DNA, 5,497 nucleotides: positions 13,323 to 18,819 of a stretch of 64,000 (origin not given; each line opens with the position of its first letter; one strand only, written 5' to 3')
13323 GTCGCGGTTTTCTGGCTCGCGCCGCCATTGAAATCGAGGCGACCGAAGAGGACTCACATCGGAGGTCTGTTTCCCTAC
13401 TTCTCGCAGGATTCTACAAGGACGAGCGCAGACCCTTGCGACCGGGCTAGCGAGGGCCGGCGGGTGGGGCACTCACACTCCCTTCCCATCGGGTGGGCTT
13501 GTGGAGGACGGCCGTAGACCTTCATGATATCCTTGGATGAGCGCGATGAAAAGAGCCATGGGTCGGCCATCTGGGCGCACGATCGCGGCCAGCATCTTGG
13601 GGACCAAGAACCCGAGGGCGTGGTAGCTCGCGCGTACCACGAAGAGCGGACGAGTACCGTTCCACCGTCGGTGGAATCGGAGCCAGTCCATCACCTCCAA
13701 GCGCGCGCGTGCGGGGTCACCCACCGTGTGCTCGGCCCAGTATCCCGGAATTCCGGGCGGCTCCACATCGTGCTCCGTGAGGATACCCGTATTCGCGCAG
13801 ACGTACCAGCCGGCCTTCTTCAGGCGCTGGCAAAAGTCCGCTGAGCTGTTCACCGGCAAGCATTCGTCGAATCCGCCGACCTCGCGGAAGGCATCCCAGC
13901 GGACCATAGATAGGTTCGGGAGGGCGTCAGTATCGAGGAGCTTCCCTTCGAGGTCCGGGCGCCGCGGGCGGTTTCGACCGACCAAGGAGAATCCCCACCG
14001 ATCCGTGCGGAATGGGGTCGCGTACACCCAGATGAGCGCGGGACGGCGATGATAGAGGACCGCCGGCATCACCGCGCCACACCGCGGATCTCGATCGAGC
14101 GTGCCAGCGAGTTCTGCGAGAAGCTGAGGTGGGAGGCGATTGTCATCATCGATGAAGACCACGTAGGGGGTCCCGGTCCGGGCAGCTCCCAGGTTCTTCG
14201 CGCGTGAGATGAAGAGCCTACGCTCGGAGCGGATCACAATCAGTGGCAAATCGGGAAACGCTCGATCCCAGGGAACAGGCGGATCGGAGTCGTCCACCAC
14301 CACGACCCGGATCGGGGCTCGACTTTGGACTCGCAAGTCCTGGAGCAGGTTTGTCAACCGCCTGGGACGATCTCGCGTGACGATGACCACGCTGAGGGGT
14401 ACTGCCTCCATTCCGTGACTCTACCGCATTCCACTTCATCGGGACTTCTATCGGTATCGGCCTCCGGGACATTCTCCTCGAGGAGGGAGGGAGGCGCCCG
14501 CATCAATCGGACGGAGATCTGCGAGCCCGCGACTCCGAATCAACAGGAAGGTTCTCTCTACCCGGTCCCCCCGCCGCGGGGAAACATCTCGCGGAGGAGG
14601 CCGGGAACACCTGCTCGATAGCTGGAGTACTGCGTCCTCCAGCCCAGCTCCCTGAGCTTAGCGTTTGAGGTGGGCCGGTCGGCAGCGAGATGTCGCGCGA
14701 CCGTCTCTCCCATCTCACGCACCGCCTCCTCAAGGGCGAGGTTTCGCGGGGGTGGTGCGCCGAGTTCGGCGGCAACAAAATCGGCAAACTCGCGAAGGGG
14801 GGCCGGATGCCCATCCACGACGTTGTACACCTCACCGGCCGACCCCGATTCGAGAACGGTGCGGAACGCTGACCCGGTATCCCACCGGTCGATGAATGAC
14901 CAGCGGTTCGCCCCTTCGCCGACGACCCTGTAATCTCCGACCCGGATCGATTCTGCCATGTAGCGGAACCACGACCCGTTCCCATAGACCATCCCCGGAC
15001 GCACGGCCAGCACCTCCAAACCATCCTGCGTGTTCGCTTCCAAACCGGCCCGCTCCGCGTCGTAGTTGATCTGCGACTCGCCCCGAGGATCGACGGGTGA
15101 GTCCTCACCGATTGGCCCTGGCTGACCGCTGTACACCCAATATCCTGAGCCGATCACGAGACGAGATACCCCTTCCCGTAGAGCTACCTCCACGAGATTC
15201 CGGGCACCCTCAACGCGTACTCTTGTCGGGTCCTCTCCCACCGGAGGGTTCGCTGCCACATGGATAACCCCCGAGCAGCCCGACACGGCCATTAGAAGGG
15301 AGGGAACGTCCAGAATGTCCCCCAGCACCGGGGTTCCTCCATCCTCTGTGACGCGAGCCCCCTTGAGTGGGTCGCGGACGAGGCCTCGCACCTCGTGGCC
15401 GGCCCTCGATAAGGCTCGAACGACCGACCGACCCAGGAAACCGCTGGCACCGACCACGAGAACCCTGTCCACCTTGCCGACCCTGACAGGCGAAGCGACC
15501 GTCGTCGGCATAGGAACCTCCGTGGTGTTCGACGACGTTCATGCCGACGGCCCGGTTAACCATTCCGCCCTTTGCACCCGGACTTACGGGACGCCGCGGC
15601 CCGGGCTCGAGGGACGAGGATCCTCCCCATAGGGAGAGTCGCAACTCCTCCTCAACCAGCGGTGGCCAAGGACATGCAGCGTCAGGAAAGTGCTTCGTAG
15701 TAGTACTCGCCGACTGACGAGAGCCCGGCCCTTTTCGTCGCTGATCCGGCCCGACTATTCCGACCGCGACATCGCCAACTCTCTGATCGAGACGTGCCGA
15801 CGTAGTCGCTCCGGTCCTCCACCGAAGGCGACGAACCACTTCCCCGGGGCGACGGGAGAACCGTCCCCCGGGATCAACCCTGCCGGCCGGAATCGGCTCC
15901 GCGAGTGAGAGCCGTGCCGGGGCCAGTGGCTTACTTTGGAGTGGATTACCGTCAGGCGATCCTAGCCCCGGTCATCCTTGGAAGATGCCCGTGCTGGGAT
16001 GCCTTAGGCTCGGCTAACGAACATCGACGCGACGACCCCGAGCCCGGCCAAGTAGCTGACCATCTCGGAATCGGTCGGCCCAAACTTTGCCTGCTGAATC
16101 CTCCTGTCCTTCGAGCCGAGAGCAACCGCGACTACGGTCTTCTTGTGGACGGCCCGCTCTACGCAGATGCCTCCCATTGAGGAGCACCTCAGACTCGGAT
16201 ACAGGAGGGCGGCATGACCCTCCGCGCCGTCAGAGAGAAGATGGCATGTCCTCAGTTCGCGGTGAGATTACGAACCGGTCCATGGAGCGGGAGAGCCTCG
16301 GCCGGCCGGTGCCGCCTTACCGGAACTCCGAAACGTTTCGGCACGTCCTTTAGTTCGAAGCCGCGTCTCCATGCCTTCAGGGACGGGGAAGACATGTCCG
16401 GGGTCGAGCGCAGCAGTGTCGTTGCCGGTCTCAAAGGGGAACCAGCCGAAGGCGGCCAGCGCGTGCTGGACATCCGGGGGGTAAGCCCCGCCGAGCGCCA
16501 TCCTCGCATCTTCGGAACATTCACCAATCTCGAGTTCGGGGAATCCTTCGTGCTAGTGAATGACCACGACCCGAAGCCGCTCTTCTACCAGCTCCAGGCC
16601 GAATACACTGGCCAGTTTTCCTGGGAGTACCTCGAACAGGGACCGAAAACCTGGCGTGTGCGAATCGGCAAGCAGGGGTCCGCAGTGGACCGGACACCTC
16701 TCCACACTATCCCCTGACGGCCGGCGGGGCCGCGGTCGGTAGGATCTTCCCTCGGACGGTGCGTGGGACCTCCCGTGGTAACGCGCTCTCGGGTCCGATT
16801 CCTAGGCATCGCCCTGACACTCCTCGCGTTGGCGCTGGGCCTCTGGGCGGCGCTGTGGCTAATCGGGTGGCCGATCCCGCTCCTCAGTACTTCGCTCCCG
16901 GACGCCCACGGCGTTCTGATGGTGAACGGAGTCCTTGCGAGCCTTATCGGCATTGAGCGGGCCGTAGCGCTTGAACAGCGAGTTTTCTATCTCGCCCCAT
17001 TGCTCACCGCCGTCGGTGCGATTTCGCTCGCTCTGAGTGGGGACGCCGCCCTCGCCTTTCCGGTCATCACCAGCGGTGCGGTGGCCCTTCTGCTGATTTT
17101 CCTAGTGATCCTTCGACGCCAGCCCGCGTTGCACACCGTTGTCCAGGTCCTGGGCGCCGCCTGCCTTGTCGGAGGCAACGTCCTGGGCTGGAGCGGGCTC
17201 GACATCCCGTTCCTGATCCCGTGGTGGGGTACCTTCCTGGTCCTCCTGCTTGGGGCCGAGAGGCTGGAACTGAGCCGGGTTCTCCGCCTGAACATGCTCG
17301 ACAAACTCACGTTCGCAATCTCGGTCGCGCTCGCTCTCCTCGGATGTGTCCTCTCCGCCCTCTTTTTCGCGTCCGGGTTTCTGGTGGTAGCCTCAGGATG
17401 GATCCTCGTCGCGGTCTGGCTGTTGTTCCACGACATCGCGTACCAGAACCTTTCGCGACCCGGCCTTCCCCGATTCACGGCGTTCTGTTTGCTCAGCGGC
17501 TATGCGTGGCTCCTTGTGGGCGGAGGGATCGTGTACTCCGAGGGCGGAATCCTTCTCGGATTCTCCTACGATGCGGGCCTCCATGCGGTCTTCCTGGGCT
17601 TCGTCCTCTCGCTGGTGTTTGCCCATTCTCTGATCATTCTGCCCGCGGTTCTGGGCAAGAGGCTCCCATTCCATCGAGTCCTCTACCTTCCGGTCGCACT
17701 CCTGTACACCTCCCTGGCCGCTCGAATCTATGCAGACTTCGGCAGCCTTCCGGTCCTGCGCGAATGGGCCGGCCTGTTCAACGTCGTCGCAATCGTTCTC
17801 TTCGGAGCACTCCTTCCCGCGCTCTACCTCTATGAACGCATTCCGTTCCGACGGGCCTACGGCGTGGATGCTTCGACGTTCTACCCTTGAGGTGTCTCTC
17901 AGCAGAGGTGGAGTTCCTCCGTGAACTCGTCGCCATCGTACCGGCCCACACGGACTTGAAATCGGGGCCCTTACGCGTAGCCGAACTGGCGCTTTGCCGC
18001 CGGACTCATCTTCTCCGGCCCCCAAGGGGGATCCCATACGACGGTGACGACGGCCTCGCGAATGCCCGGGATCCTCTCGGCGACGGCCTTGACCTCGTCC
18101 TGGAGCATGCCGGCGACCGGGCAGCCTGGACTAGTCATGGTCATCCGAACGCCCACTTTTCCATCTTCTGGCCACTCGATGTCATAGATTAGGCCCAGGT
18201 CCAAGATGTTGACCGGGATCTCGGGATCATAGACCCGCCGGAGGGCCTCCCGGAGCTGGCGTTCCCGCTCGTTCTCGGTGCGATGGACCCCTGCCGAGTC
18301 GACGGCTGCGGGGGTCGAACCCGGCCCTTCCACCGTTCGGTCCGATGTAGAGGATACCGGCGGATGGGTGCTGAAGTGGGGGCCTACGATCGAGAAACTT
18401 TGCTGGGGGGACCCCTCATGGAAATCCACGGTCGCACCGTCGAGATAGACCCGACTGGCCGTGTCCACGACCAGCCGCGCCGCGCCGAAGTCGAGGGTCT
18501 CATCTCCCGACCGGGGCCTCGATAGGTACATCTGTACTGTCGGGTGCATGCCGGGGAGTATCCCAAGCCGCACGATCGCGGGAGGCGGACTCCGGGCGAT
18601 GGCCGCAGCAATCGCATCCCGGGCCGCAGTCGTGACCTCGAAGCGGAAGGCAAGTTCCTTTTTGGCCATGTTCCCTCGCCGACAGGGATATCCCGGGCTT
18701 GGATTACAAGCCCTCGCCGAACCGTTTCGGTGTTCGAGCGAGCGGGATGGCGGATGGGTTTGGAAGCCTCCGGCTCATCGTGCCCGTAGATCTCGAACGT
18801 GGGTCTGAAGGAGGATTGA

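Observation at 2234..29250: Three direct repeats sharing the last 9 codons and stop of ABCE1, bracketing two gene islands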

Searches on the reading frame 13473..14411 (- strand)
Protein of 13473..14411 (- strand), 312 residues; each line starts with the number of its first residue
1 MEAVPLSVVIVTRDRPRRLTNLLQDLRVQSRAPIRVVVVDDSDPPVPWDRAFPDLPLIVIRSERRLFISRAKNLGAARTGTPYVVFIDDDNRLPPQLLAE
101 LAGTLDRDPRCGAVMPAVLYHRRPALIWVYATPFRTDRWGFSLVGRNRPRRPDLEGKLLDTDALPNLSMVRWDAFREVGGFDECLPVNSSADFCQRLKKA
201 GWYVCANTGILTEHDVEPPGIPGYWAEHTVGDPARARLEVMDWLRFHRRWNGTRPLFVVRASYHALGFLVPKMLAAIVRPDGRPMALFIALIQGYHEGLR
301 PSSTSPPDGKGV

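Call 16: search_protein_families(library=pfam, proteins=[window:13473-14411:-], max_evalue=0.01)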
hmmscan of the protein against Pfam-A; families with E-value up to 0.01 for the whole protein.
window:13473-14411:- (312 aa): 5 families
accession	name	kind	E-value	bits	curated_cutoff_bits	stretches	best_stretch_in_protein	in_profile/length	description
PF00535.33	Glycos_transf_2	-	1.8e-15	57.7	23.3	1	7-120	1-118/168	Glycosyl transferase family 2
PF13632.12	Glyco_trans_2_3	-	1.6e-11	44.9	27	1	83-260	1-157/198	Glycosyl transferase family group 2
PF13641.12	Glyco_tranf_2_3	-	3.3e-05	24.5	27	1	6-213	3-210/230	Glycosyltransferase like family 2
PF10111.15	Glyco_tranf_2_2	-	0.0033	17.4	27.3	0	69-99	70-100/276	Glycosyltransferase like family 2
PF20691.3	TAGT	-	0.0088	16.4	27.5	0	7-90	2-88/205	TET-Associated Glycosyltransferase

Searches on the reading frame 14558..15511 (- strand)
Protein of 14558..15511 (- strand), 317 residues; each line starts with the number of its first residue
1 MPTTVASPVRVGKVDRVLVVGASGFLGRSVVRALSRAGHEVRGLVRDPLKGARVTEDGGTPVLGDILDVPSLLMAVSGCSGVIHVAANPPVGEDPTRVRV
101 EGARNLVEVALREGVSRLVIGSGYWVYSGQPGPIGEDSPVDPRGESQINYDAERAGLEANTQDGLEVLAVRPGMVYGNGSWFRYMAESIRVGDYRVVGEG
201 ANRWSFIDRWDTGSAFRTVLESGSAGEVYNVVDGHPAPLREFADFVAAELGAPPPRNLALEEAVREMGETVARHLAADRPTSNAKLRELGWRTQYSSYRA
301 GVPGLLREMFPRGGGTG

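Call 16: search_protein_families(library=pfam, proteins=[window:14558-15511:-], max_evalue=0.01)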
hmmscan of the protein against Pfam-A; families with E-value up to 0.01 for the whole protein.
window:14558-15511:- (317 aa): 6 families
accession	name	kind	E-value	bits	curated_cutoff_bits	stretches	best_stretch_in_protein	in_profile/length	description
PF01370.27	Epimerase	-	2.4e-22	79.9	20.9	1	17-231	1-239/240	NAD dependent epimerase/dehydratase family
PF13460.12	NAD_binding_10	-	6.8e-19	68.9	27.2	1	21-176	1-147/184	NAD(P)H-binding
PF01073.25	3Beta_HSD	-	2.5e-14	53.4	22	1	18-181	1-187/280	3-beta hydroxysteroid dehydrogenase/isomerase family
PF05368.20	NmrA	-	1.1e-13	51.9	27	1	15-119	3-103/298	NmrA-like family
PF04321.23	RmlD_sub_bind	-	4.3e-06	26.5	27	1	16-178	2-154/287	RmlD substrate binding domain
PF16363.11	GDP_Man_Dehyd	-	4.9e-05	23.4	27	1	18-143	1-150/332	GDP-mannose 4,6 dehydratase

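Call 69: find_encoding_contigs(protein=window:14558-15511:-, flank=6000, max_places=10)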
Protein window:14558-15511:- (317 aa): 7 contigs read that carry it; 6 places shown.
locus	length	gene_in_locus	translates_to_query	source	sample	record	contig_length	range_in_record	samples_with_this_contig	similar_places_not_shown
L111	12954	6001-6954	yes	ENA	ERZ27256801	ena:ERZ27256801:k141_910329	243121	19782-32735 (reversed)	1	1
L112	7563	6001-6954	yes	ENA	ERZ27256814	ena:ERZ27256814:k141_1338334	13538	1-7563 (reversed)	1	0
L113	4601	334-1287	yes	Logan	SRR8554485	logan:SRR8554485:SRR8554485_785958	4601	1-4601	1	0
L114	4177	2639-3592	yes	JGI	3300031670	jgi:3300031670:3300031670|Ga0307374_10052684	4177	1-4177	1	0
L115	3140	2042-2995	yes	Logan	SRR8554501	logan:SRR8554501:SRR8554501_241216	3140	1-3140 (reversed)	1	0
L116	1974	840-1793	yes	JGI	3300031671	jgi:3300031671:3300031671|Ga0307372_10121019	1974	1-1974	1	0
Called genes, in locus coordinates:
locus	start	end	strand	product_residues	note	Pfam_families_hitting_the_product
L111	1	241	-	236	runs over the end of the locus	PF01814:Hemerythrin (weak)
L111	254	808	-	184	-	-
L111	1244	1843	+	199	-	PF00534:Glycos_transf_1, PF13692:Glyco_trans_1_4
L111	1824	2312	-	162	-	PF10027:DUF2269 (weak), PF05425:CopD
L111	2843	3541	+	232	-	PF01883:FeS_assembly_P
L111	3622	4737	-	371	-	-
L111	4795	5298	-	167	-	PF10006:DUF2249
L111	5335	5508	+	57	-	-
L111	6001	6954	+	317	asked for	PF01073:3Beta_HSD, PF01370:Epimerase, PF04321:RmlD_sub_bind (weak), PF05368:NmrA, PF13460:NAD_binding_10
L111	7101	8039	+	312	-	PF00535:Glycos_transf_2, PF13632:Glyco_trans_2_3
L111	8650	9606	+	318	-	PF08241:Methyltransf_11, PF08242:Methyltransf_12 (weak), PF13649:Methyltransf_25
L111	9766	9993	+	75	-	-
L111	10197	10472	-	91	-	-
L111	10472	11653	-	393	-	PF13439:Glyco_transf_4, PF13579:Glyco_trans_4_4, PF20706:GT4-conflict, PF00534:Glycos_transf_1, PF13692:Glyco_trans_1_4, PF13524:Glyco_trans_1_2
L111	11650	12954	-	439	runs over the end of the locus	PF09594:GT87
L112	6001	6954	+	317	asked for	PF01073:3Beta_HSD, PF01370:Epimerase, PF04321:RmlD_sub_bind (weak), PF05368:NmrA, PF13460:NAD_binding_10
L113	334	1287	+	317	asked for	PF01073:3Beta_HSD, PF01370:Epimerase, PF04321:RmlD_sub_bind (weak), PF05368:NmrA, PF13460:NAD_binding_10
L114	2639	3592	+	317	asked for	PF01073:3Beta_HSD, PF01370:Epimerase, PF04321:RmlD_sub_bind (weak), PF05368:NmrA, PF13460:NAD_binding_10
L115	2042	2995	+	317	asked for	PF01073:3Beta_HSD, PF01370:Epimerase, PF04321:RmlD_sub_bind (weak), PF05368:NmrA, PF13460:NAD_binding_10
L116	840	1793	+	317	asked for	PF01073:3Beta_HSD, PF01370:Epimerase, PF04321:RmlD_sub_bind (weak), PF05368:NmrA, PF13460:NAD_binding_10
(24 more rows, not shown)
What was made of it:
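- Checked: B in ERZ27256814, JGI 3300031670/71 and SRR8554501 (call 69).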

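Call 72: search_protein_families(library=ncbifam, proteins=[L111:3622-4737:-], max_evalue=0.01)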
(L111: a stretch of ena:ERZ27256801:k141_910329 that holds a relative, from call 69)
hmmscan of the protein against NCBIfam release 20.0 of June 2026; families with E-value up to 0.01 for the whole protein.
L111:3622-4737:- (371 aa): 0 families

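Call 73: search_protein_families(library=phrogs, proteins=[L111:3622-4737:-], max_evalue=0.001)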
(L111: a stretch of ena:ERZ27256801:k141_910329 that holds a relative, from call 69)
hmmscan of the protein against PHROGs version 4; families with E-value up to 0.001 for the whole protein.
L111:3622-4737:- (371 aa): 0 families

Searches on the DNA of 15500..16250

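Call 33: search_rna_families(source=window, start=15500, end=16250, threshold=evalue, max_evalue=10)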
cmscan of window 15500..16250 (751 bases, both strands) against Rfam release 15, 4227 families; matches with E-value up to 10: 0.
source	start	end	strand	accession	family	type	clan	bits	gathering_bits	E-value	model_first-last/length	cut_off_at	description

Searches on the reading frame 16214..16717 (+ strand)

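Call 16: search_protein_families(library=pfam, proteins=[window:16214-16717:+], max_evalue=0.01)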
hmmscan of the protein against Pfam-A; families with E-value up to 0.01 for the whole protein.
window:16214-16717:+ (167 aa): 1 family
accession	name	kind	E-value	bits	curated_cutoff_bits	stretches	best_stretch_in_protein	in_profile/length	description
PF10006.14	DUF2249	-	1.8e-32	111.4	29.5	1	84-153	1-70/70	Uncharacterized conserved protein (DUF2249)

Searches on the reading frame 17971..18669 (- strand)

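Call 16: search_protein_families(library=pfam, proteins=[window:17971-18669:-], max_evalue=0.01)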
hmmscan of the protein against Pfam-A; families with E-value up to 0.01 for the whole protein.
window:17971-18669:- (232 aa): 2 families
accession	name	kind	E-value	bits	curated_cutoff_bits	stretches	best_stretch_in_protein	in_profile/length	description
PF01883.24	FeS_assembly_P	-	3e-19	69.5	23.5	1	137-210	2-73/73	Iron-sulfur cluster assembly protein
PF01521.26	Fe-S_biosyn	-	0.0047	17.6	26.3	0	49-93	50-96/110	Iron-sulphur cluster biosynthesis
